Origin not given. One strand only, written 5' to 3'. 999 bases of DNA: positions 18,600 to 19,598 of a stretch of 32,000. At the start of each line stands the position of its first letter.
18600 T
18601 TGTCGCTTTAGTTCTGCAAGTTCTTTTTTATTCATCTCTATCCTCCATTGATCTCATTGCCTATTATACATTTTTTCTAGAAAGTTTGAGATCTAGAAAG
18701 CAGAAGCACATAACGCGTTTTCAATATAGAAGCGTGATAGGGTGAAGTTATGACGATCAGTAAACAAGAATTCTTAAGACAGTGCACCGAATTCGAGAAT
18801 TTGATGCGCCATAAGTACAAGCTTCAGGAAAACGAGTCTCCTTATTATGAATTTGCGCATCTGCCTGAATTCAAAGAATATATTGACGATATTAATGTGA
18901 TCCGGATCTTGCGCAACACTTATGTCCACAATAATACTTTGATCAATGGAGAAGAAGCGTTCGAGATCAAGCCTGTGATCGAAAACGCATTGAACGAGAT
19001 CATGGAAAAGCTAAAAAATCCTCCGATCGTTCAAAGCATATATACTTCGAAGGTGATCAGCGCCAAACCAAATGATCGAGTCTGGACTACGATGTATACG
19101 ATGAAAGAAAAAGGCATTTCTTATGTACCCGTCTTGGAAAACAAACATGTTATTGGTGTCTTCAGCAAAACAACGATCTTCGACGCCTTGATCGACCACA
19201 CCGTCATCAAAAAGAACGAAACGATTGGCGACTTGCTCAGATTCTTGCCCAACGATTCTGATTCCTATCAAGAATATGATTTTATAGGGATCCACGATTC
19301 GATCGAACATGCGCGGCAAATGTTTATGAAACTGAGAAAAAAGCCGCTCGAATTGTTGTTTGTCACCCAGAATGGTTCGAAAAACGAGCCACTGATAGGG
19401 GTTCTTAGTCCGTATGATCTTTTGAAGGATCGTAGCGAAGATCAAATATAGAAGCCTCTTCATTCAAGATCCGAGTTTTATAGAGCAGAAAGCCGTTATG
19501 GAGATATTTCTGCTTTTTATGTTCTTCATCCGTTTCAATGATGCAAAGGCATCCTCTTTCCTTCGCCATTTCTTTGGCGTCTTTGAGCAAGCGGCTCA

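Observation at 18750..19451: Fusion of a HEPN-like Rx4H domain to a CBS pair: candidate ligand-gated RNase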

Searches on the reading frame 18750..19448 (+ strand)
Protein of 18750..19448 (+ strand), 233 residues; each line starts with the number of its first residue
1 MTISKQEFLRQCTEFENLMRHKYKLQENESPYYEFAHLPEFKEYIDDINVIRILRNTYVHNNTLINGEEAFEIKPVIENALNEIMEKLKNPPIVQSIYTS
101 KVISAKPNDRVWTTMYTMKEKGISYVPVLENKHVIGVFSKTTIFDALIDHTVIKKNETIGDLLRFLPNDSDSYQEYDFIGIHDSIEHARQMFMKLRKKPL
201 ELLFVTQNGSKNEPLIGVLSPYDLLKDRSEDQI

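Call 3: search_protein_families(library=pfam, proteins=[window:18750-19448:+], max_evalue=10)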
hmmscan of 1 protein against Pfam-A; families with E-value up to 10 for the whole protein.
window:18750-19448:+ (233 aa): 2 families
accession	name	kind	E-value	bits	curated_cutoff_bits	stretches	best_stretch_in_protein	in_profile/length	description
PF00571.33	CBS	-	7.7e-13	49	24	2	94-148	1-56/57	CBS domain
PF18730.6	HEPN_Cthe2314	-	0.047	14.1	27.1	1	35-68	99-128/174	Cthe_2314-like HEPN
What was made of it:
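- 19026..19427 (+): CBS pair (Bateman module), aa 93-226. CBS1 spans about aa 94-148 and carries G136-V-F-S139-x-x-T142. CBS2 spans about aa 175-226 and carries the canonical ribose-binding G217-x-x-S/T220-x-x-D223. Pfam CBS E=7.7e-13 (call 3).
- On CBS pair / Bateman module (Pfam PF00571): The score is 49 bits against 24, E=7.7e-13, in two stretches (call 3).
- On Pfam DUF6548 (PF20185): The window protein gives no hit (call 3).
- Closest known: Pfam DUF6548. Different: The window protein itself does not hit it (call 3).
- Checked: Pfam CBS matches with E=7.7e-13, 49 bits against a cut-off of 24, in two stretches (call 3).
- The window protein itself gives only HEPN_Cthe2314 at E=0.047 (call 3).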

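Call 4: search_protein_families(library=ncbifam, proteins=[window:18750-19448:+], max_evalue=10)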
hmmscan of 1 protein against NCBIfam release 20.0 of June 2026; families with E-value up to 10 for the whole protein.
window:18750-19448:+ (233 aa): 8 families
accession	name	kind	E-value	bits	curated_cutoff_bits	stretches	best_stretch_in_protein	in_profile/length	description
NF041552.1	TF_PrdR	equivalog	5.1e-06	25.1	795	1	78-148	56-126/577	sigma-54 dependent transcriptional regulator PrdR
TIGR01137.1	cysta_beta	equivalog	0.00025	19.9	510.25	1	93-225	339-453/457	cystathionine beta-synthase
NF053863.1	DS11_antiphage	equivalog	0.0086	15.2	260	1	100-151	83-135/305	CBS domain-containing anti-phage protein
TIGR01186.1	proV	subfamily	0.013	14.6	326.6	1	50-150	264-360/363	betaine/proline/choline family ABC transporter ATP-binding protein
NF011448.0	PRK14869.2-4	equivalog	0.019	13.3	562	1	92-148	74-131/563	putative manganese-dependent inorganic diphosphatase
NF053704.1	TransRegCcpNBacil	equivalog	0.025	14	260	1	100-149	149-204/208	transcriptional regulator CcpN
NF011442.0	PRK14869.1-4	equivalog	0.06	11.8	400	1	92-153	70-132/543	putative manganese-dependent inorganic diphosphatase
TIGR01302.1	IMP_dehydrog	equivalog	0.076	11.9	481.5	1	94-143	82-135/450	IMP dehydrogenase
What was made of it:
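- On DS-11 anti-phage protein (NCBIfam NF053863): The score is 15.2 bits, covering only CBS residues 100-151 (call 4).
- Closest known: DS-11. Different: The DS-11 model scores far below its cut-off (15 against 260 bits, call 4).
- The NCBIfam DS-11 model scores 15 bits against a cut-off of 260, and only over one CBS motif (call 4). There is a weak NCBIfam hit to CcpN (E=0.025, call 4). The CcpN hit covers only CBS residues 100-149 (call 4).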

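Call 5: search_protein_families(library=padloc, proteins=[window:18750-19448:+], max_evalue=10)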
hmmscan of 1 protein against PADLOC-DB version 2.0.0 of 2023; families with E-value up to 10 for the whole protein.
window:18750-19448:+ (233 aa): 0 families
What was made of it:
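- The full protein gives no PADLOC hit (call 5).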

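Call 6: find_homologous_proteins(query=window:18750-19448:+)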
Query window:18750-19448:+ (233 aa): 1 proteins with E <= 0.001 among 112 candidates.
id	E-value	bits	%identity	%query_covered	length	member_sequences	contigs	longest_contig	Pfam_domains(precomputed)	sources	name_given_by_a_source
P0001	2.3e-149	513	100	100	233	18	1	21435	PF00571.34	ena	-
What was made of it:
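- Tried and rejected: With the single protein it found only the query itself (call 6).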

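Call 9: search_solved_structures(query=window:18750-19448:+, max_evalue=10, show_alignments=2)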
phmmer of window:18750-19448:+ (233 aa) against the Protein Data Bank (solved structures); distinct sequences matched with E-value up to 10: 27.
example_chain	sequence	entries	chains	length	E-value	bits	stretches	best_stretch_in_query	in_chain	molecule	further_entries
4esy_A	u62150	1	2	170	3.9e-06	29.9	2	86-157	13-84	CBS domain containing membrane protein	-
5h7b_A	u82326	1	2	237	1.4e-05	28.1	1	13-44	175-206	Immunoglobulin G-binding protein A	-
3kh5_A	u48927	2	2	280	7.9e-05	25.7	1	43-145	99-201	protein MJ1225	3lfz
9qs7_A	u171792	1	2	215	8e-05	25.6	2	93-148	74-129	Acetoin utilization protein AcuB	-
9s4v_A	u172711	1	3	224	9.2e-05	25.5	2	93-148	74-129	Acetoin utilization protein AcuB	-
5h7a_C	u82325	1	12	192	0.00037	23.5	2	13-44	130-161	Immunoglobulin G-binding protein A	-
9zni_6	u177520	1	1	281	0.00039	23.4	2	91-146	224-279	CBS domain-containing protein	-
9sr9_H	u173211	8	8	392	0.0006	22.8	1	63-148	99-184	Dehydrogenase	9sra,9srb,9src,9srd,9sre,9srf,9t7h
9zng_7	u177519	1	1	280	0.0014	21.6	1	101-146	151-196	CBS domain-containing protein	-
5awe_A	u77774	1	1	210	0.0019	21.2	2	100-148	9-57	Putative acetoin utilization protein, acetoin dehydrogenase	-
5g5r_A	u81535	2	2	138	0.0024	20.8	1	94-143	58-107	SITE-2 PROTEASE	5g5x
9l96_a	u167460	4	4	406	0.0028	20.6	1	80-142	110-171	CBS domain-containing protein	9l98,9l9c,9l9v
9zni_7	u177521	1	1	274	0.005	19.8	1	102-146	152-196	CBS domain-containing protein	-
2p9m_A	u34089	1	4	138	0.0051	19.8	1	86-227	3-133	Hypothetical protein MJ0922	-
2cu0_A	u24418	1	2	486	0.0086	19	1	81-143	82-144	Inosine-5'-monophosphate dehydrogenase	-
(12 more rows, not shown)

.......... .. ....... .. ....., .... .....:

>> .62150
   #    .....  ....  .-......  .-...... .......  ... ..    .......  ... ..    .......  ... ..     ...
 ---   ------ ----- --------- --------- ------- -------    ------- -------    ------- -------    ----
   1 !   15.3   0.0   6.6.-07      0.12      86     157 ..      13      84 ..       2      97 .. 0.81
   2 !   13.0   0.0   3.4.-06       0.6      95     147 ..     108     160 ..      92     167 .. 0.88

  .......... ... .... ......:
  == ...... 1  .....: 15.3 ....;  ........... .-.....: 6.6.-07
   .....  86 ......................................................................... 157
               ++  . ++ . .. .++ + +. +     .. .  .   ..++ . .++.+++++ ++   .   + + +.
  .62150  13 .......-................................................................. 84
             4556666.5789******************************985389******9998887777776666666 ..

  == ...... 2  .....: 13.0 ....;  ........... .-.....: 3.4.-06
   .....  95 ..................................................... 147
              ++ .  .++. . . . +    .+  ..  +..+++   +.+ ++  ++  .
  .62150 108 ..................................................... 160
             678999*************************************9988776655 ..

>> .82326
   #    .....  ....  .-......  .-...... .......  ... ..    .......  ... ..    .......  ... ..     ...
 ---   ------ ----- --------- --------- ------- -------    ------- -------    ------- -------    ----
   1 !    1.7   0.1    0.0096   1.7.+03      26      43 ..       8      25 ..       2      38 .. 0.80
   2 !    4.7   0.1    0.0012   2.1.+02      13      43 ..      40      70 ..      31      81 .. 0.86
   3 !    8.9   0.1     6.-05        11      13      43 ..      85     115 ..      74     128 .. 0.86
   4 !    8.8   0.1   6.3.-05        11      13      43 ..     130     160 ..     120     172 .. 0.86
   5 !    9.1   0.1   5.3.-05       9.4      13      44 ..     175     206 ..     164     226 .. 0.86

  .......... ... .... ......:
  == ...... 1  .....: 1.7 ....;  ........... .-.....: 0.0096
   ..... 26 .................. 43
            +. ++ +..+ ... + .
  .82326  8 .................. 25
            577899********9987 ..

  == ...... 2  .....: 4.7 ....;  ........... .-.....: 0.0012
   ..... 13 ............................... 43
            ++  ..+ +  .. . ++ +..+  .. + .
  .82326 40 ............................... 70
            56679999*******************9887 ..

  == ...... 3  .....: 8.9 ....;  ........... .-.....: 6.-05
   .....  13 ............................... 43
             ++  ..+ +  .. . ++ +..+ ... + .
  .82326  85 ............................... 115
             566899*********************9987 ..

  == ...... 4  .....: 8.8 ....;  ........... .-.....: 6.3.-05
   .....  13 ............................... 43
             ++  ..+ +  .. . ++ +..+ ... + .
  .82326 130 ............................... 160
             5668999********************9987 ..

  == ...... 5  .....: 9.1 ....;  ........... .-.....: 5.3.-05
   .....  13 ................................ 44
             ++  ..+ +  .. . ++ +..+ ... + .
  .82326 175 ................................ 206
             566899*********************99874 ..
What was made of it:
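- Tried and rejected: The protein A matches in call 9 (E=1.4e-5) are likewise sums over repeats, with each stretch at i-E of 9 or more, and were rejected.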

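Call 13: find_encoding_contigs(protein=P0001, flank=10000, max_places=6)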
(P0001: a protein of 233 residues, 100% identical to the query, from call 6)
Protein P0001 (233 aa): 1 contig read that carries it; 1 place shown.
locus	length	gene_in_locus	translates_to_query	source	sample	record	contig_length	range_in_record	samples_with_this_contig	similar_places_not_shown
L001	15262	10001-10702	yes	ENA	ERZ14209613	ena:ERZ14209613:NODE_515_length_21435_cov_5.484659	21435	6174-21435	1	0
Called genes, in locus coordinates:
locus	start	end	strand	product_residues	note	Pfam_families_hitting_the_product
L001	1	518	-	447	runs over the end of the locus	-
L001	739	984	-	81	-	-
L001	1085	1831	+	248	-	PF06541:ABC_trans_CmpB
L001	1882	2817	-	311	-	PF13354:Beta-lactamase2, PF00768:Peptidase_S11 (weak)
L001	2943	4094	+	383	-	PF10112:Halogen_Hydrol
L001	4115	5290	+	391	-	PF05816:TelA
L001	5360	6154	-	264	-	PF02463:SMC_N (weak), PF09818:ABC_ATPase (faint), PF00005:ABC_tran, PF13304:AAA_21 (faint)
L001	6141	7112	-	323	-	PF02653:BPD_transp_2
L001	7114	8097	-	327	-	PF04392:ABC_sub_bind, PF13407:Peripla_BP_4 (weak)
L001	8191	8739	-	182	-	-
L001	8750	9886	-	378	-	PF14199:DUF4317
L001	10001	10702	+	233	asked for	PF00571:CBS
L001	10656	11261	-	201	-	PF00583:Acetyltransf_1 (weak)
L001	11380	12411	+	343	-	-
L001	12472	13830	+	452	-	PF00209:SNF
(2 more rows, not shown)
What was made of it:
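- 18750..19451 (+): Complete gene for the 233-aa HEPN-CBS protein (stop codon included). The same gene is called on an ENA contig (call 13).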

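Call 15: predict_structure(protein=window:18750-19448:+)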
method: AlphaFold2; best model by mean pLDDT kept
length: 233 residues; sequences in the alignment: 1
mean_pLDDT: 43.8   pTM: 0.34
mean pLDDT of the five models: 43.8, 36.5, 34.4, 34.2, 32.6
residues with pLDDT >= 90: 0; 70-90: 14; 50-70: 63; < 50: 156
segments of 3 or more residues with pLDDT < 50: 60-72, 91-226, 230-233
pLDDT, mean of each block of 10 residues (from residue 1): 65 73 61 53 56 56 41 54 66 30 27 29 28 29 33 33 33 34 43 44 39 37 46 42
secondary structure, 60 per line:
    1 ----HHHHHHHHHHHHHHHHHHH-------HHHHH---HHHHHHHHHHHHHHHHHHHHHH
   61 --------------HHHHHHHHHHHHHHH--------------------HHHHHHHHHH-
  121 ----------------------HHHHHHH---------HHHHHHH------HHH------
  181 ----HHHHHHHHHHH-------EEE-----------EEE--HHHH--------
elements in order: H5-23 H31-35 H39-60 H75-89 H110-119 H143-149 H159-165 H185-195 E203-205 E217-219 H222-225
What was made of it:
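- Tried and rejected: It was unusable (pLDDT 44, call 15).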

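Call 16: search_protein_representatives(protein=window:18750-19448:+)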
Query: 233 residues. Proteins with E-value up to 0.001 (for the whole library): 932; up to 1e-10: 282; up to 1e-30: 7. The best 150 are listed.
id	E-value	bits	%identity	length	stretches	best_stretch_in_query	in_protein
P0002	3.5e-56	206.7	43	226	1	1-226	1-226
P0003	2.2e-50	187.7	100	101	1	1-89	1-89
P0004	1.8e-42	161.9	38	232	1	3-225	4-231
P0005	1.7e-40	155.4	37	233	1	2-225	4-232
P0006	5.3e-31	124.4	37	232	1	8-225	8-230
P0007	5.7e-31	124.3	30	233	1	5-226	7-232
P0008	7.3e-31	123.9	33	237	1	3-225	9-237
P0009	6.0e-29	117.7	33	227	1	5-225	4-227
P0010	4.3e-26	108.3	33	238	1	5-229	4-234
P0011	5.2e-26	108.1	31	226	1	5-228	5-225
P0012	1.8e-25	106.3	33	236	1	7-230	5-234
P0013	3.9e-25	105.2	33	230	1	32-227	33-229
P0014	1.0e-24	103.8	32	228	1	7-225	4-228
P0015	3.9e-24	101.9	29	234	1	6-231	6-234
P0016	1.3e-23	100.2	32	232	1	6-230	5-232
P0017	5.3e-23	98.2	30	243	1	7-230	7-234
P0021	1.1e-22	97.1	33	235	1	6-226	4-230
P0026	5.7e-21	91.6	32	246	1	6-232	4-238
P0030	2.1e-20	89.7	30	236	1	7-224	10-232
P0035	8.3e-20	87.8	28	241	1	6-226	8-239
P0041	2.4e-19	86.2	29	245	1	6-225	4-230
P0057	2.9e-18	82.7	30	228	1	8-225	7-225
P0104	7.7e-16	74.8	25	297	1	8-228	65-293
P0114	1.6e-15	73.7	29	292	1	8-222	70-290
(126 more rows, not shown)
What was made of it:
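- Nearly all of the 150 listed are 225-245 aa and match over their full length (call 16).
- Tried and rejected: The exhaustive representative search was what revealed the family (call 16).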

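Call 22: search_solved_structures(query=A1, max_evalue=10)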
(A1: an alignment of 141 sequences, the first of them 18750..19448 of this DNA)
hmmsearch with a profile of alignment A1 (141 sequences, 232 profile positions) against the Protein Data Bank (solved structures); distinct sequences matched with E-value up to 10: 123 (the best 60 are shown).
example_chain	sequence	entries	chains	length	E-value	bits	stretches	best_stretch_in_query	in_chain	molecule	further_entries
3kh5_A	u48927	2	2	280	3.8e-20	75.6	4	78-151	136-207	protein MJ1225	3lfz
9znf_5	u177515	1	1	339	1.6e-17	67.1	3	87-151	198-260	CBS domain-containing protein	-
9zni_6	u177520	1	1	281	2.5e-17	66.4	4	86-147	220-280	CBS domain-containing protein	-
4esy_A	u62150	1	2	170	4.8e-12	49.1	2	91-150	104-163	CBS domain containing membrane protein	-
2p9m_A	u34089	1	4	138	1.4e-11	47.6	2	83-149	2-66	Hypothetical protein MJ0922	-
4fry_A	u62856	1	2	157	2.9e-11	46.6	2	87-157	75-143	Putative signal-transduction protein with CBS domains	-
9sr9_H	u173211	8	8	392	1e-10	44.8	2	78-137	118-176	Dehydrogenase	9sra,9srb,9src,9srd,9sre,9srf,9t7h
9znf_4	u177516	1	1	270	1.5e-10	44.2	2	93-145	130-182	CBS domain-containing protein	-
3kpc_A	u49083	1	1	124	2.1e-10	43.7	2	86-143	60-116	Uncharacterized protein MJ0100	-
3kpb_A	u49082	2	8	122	2.9e-10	43.3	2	86-143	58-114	Uncharacterized protein MJ0100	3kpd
2rc3_A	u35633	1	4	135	4.5e-10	42.7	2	88-148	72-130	CBS domain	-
2yzi_A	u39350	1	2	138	6.2e-10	42.2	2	93-153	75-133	Hypothetical protein PH0107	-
1xkf_A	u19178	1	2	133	7.2e-10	42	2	89-149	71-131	hypothetical protein RV2626C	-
1y5h_A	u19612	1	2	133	7.3e-10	42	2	89-149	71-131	hypothetical protein RV2626C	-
3l31_A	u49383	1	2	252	2.1e-09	40.5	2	93-140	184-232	Probable manganase-dependent inorganic pyrophosphatase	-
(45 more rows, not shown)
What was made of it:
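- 19026..19427 (+): PDB profile hits to CBS proteins reach E=3.8e-20 (call 22).
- Stand-alone CBS proteins such as DarB/YkuL appear among the PDB hits (call 22).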

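Call 27: search_protein_families(library=pfam, proteins=[P0012, P0013, P0014, P0016, P0017, P0021, P0026, P0030, P0035, P0041], max_evalue=0.1)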
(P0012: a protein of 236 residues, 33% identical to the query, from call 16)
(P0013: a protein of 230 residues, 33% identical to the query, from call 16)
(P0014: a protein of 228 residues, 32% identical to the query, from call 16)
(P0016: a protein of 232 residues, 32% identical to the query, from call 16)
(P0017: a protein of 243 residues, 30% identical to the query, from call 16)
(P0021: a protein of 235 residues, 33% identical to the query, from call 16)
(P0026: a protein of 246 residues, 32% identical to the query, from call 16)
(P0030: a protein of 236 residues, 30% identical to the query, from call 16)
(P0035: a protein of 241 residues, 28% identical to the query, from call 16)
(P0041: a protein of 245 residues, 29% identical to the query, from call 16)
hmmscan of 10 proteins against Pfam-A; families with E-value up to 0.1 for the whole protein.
P0012 (236 aa): 3 families
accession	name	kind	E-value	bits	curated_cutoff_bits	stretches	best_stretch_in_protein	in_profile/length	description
PF00571.33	CBS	-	2.5e-10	41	24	1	100-148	6-55/57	CBS domain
PF13643.11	DUF4145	-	0.013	16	23.1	1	13-65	22-72/88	Domain of unknown function (DUF4145)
PF20185.3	DUF6548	-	0.058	13.7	27.3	0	5-65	2-69/164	Family of unknown function (DUF6548)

P0013 (230 aa): 1 family
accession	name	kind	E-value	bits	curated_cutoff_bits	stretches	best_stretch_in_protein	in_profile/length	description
PF00571.33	CBS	-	2.2e-10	41.1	24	1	94-150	1-56/57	CBS domain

P0014 (228 aa): 2 families
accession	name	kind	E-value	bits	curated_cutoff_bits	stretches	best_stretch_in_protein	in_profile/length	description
PF00571.33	CBS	-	2.1e-11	44.4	24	2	97-148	4-56/57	CBS domain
PF09208.16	Endonuc-MspI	-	0.0057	16.7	25.6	1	91-209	64-189/259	Restriction endonuclease MspI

P0016 (232 aa): 2 families
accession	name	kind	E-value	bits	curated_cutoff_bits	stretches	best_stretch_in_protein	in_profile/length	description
PF00571.33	CBS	-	1.7e-09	38.3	24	1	99-147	7-56/57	CBS domain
PF25432.1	FF_PRPF40A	-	0.058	13.7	27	0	144-171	10-37/60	PRPF40A-like, FF domain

P0017 (243 aa): 2 families
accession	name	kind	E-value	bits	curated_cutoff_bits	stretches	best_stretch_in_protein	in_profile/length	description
PF00571.33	CBS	-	4.8e-12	46.5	24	2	96-147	3-55/57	CBS domain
PF20185.3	DUF6548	-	0.018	15.4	27.3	0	8-100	3-103/164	Family of unknown function (DUF6548)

P0021 (235 aa): 1 family
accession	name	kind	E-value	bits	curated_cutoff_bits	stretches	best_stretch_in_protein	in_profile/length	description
PF00571.33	CBS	-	2.1e-09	38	24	2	103-141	9-48/57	CBS domain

P0026 (246 aa): 2 families
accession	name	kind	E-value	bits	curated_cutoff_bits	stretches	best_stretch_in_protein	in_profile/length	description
PF00571.33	CBS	-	2.7e-09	37.7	24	2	99-148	4-54/57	CBS domain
PF20185.3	DUF6548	-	0.0021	18.4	27.3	1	5-76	2-79/164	Family of unknown function (DUF6548)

P0030 (236 aa): 2 families
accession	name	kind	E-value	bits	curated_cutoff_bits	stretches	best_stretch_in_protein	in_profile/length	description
PF00571.33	CBS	-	1e-09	39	24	1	115-152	18-56/57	CBS domain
PF18899.5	DUF5655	-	0.041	14.4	24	0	72-125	5-56/109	Domain of unknown function (DUF5655)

P0035 (241 aa): 2 families
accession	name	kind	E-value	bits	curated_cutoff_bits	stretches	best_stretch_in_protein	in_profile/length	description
PF00571.33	CBS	-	5.4e-10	39.9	24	1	104-152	6-55/57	CBS domain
PF13643.11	DUF4145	-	0.041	14.4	23.1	1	15-65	20-71/88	Domain of unknown function (DUF4145)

P0041 (245 aa): 4 families
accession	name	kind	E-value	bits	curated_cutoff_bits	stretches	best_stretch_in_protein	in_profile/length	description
PF00571.33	CBS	-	9.4e-08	32.7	24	1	109-149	15-56/57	CBS domain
PF05542.16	DUF760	-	0.0049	17.7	20.2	1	107-160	28-81/83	Protein of unknown function (DUF760)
PF10077.14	DUF2314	-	0.035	14.7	22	1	166-225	13-72/134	Uncharacterized protein conserved in bacteria (DUF2314)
PF20185.3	DUF6548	-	0.066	13.5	27.3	0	5-71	2-75/164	Family of unknown function (DUF6548)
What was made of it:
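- On Pfam DUF6548 (PF20185): The four that appeared when ten full-length members were scanned individually are below the cut-off (call 27).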

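Call 28: predict_structure(alignment_id=A1)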
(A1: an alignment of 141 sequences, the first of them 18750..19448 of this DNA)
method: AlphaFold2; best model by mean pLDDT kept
length: 233 residues; sequences in the alignment: 141
mean_pLDDT: 94.2   pTM: 0.85
mean pLDDT of the five models: 94.2, 94.0, 93.1, 92.8, 92.7
residues with pLDDT >= 90: 210; 70-90: 14; 50-70: 7; < 50: 2
segments of 3 or more residues with pLDDT < 50: none
pLDDT, mean of each block of 10 residues (from residue 1): 94 98 97 96 97 96 92 96 97 97 98 98 97 97 92 94 84 90 96 94 98 98 83 52
secondary structure, 60 per line:
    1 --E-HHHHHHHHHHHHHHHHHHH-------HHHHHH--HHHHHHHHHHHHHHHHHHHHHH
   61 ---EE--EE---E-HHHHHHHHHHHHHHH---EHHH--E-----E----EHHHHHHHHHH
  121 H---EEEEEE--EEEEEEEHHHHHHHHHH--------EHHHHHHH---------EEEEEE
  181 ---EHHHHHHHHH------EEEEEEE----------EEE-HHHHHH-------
elements in order: H5-23 H31-36 H39-60 H75-89 H111-121 E125-130 E133-139 H140-149 H159-165 E175-180 H185-193 E200-206 E217-219 H221-226
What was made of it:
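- Checked: The AlphaFold2 model built from a 141-sequence alignment (mean pLDDT 94.2, pTM 0.85) shows helices 5-23, 31-36, 39-60 and 75-89 (call 28).
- The model has pLDDT 94.2 (call 28). The helices are long (19-22 residues), unlike an HTH (call 28).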

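Call 35: fold_search(model_id=the predicted structure, library=pdb)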
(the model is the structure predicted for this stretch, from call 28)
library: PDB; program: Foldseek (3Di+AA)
matches with E <= 10: 532; with E <= 0.001: 361
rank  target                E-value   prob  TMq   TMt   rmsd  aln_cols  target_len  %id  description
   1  2p9m_C                3.5e-09  1.00  0.46  0.78   3.0       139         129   26  Crystal structure of conserved hypothetical protein MJ0922 from Methanocaldococcus jannaschii DSM 2661 (released 2007-07-03)
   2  2p9m_A                5.4e-09  1.00  0.44  0.76   3.4       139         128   27  Crystal structure of conserved hypothetical protein MJ0922 from Methanocaldococcus jannaschii DSM 2661 (released 2007-07-03)
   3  2p9m_B                6.1e-09  1.00  0.41  0.69   5.1       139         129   25  Crystal structure of conserved hypothetical protein MJ0922 from Methanocaldococcus jannaschii DSM 2661 (released 2007-07-03)
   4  2p9m_D                1.3e-08  1.00  0.43  0.74   3.6       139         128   26  Crystal structure of conserved hypothetical protein MJ0922 from Methanocaldococcus jannaschii DSM 2661 (released 2007-07-03)
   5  5awe                  2.8e-08  1.00  0.44  0.50   3.2       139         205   19  Crystal structure of a hypothetical protein, TTHA0829 from Thermus thermophilus HB8, composed of cystathionine-beta-synt (released 2016-05-18)
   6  2ef7_A                7.5e-08  1.00  0.42  0.72   3.4       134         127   18  Crystal structure of ST2348, a hypothetical protein with CBS domains from Sulfolobus tokodaii strain7 (released 2007-08-21)
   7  9s51_A                1.1e-07  1.00  0.44  0.50   3.0       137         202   16  AcuB from Geobacillus stearothermophilus with ADP and ATP (released 2026-02-25)
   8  9qs7_B                1.1e-07  1.00  0.41  0.47   4.1       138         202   22  AcuB,Acetoin utilization protein (released 2026-02-18)
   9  9s4x_A                1.3e-07  1.00  0.43  0.49   3.6       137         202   14  AcuB from Geobacillus stearothermophilus with ADP (released 2026-02-25)
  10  9s4v_C                1.4e-07  1.00  0.45  0.51   3.0       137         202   21  AcuB from Bacillus subtilis with AMP and ADP (released 2026-02-25)
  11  2rc3_A                1.4e-07  1.00  0.44  0.76   3.0       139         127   17  Crystal structure of CBS domain, NE2398 (released 2007-10-02)
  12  9s4z_B                1.5e-07  1.00  0.43  0.50   2.8       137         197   17  AcuB from Geobacillus stearothermophilus with AMP and ADP (released 2026-02-25)
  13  9s4v_A                1.6e-07  1.00  0.44  0.47   3.6       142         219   20  AcuB from Bacillus subtilis with AMP and ADP (released 2026-02-25)
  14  9s52_A                1.7e-07  1.00  0.43  0.48   3.1       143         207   17  AcuB from Geobacillus stearothermophilus with AMP (released 2026-02-25)
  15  9s52_B                1.9e-07  1.00  0.43  0.49   3.0       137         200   15  AcuB from Geobacillus stearothermophilus with AMP (released 2026-02-25)
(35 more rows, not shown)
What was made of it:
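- On CBS pair / Bateman module (Pfam PF00571): Foldseek gives E=3.5e-9 and TM 0.78 to MJ0922, and also matches AcuB and CBSX2 (call 35).
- Checked: Foldseek top hits are CBS pairs, led by MJ0922 at E=3.5e-9 and TM 0.78, followed by AcuB and CBSX2 (call 35).
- The closest solved CBS pairs bind AMP, ADP, ATP or Ap4A (call 35).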
